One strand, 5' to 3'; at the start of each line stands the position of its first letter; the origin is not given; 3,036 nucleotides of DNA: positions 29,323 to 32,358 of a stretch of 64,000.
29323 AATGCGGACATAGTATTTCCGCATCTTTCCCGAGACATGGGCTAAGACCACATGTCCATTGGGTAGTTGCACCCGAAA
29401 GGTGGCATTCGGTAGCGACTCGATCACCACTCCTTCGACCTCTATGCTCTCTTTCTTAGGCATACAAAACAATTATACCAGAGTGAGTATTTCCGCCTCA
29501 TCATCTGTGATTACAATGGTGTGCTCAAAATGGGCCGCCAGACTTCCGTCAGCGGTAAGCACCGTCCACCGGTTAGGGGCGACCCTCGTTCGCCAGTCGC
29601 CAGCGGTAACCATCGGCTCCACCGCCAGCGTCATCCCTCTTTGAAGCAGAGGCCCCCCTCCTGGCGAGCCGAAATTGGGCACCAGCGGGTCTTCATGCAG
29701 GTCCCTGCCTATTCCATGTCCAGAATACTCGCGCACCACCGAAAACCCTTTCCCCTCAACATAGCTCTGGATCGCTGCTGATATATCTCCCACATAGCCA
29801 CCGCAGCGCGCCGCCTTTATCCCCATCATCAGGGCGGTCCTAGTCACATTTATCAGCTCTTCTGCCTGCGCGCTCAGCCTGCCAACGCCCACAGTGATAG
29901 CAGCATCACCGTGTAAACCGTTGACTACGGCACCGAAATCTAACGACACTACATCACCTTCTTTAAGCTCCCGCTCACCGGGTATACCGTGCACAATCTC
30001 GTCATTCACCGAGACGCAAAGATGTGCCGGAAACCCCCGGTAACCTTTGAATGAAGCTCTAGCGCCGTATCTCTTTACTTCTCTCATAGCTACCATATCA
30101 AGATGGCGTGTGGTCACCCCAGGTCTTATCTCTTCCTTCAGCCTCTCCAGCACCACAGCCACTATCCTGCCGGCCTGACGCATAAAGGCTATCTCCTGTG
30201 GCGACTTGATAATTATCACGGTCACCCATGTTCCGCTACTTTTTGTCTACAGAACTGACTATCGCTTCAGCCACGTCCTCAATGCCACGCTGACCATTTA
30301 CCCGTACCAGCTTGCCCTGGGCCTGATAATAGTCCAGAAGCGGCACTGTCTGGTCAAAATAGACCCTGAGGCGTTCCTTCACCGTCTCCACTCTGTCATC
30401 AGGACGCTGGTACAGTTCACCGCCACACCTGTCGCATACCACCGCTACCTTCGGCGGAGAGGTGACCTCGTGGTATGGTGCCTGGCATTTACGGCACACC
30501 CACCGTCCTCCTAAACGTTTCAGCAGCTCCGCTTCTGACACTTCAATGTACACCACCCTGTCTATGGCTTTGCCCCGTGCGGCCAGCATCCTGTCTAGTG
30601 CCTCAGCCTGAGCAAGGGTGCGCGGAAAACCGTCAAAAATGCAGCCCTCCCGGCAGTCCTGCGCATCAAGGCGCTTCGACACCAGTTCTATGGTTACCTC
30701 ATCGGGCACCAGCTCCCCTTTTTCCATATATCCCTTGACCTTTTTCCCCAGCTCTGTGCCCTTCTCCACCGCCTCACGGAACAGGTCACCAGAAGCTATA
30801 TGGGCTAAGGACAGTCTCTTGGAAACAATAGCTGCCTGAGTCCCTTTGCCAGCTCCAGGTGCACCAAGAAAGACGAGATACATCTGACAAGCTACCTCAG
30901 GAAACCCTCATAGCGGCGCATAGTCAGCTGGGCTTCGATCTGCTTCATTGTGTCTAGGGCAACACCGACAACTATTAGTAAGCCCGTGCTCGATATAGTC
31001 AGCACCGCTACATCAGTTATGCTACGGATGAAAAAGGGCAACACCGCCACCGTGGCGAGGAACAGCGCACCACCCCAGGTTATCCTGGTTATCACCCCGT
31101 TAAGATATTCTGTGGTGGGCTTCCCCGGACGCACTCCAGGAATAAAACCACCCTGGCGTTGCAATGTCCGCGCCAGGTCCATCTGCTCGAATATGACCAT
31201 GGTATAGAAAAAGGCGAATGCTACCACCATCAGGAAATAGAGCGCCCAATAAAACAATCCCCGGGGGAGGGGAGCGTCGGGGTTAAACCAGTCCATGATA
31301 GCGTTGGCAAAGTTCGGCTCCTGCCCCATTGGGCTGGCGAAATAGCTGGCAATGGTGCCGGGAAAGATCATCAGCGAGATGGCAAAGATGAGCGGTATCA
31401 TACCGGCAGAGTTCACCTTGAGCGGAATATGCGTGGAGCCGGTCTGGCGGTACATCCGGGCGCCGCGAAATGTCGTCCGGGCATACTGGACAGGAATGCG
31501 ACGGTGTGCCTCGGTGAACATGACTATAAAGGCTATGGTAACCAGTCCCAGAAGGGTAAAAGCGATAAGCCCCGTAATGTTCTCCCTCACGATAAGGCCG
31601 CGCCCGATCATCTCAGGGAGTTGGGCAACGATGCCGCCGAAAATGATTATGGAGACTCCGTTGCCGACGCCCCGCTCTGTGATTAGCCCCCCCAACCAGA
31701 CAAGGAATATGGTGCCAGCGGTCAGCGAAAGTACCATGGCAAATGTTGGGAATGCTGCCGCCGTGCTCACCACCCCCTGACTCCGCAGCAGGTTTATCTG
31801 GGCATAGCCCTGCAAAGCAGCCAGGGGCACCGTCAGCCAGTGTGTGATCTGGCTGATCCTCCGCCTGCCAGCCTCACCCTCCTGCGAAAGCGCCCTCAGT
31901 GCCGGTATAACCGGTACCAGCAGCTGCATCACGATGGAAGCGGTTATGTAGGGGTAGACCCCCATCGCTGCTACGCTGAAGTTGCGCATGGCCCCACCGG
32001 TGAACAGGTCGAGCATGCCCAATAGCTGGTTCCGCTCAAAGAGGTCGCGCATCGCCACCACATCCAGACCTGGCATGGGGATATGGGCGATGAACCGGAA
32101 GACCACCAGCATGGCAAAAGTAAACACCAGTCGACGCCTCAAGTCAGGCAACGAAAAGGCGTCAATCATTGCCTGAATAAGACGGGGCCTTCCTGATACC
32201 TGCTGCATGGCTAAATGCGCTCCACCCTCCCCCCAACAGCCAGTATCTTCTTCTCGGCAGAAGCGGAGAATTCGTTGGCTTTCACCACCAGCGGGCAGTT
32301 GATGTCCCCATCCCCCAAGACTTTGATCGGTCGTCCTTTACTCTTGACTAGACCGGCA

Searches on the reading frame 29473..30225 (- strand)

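Call 7: search_protein_families(library=pfam, proteins=[window:29473-30225:-], max_evalue=0.00001)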
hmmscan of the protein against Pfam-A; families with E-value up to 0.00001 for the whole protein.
window:29473-30225:- (250 aa): 1 family
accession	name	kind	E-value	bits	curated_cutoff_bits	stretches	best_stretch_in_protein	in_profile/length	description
PF00557.29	Peptidase_M24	-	4.1e-49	167.6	23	1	14-241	2-208/208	Metallopeptidase family M24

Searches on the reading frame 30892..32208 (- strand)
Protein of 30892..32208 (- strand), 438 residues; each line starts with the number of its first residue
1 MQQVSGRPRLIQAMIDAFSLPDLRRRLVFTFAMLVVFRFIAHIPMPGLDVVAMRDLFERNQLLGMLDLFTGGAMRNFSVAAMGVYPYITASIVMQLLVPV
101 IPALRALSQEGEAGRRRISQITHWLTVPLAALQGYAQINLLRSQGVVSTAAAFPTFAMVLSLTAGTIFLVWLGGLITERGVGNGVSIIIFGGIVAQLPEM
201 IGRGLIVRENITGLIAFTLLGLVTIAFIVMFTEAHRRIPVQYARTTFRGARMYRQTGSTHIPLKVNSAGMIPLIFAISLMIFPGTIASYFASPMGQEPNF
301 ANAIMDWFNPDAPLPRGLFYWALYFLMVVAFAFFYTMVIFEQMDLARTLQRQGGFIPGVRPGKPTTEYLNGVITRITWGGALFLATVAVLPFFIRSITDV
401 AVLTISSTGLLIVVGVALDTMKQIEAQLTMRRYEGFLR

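Call 7: search_protein_families(library=pfam, proteins=[window:30892-32208:-], max_evalue=0.00001)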
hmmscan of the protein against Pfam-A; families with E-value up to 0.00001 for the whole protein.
window:30892-32208:- (438 aa): 1 family
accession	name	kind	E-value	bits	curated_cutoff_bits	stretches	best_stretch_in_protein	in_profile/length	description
PF00344.25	SecY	-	3.7e-96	322.6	32.2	1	78-421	1-306/306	SecY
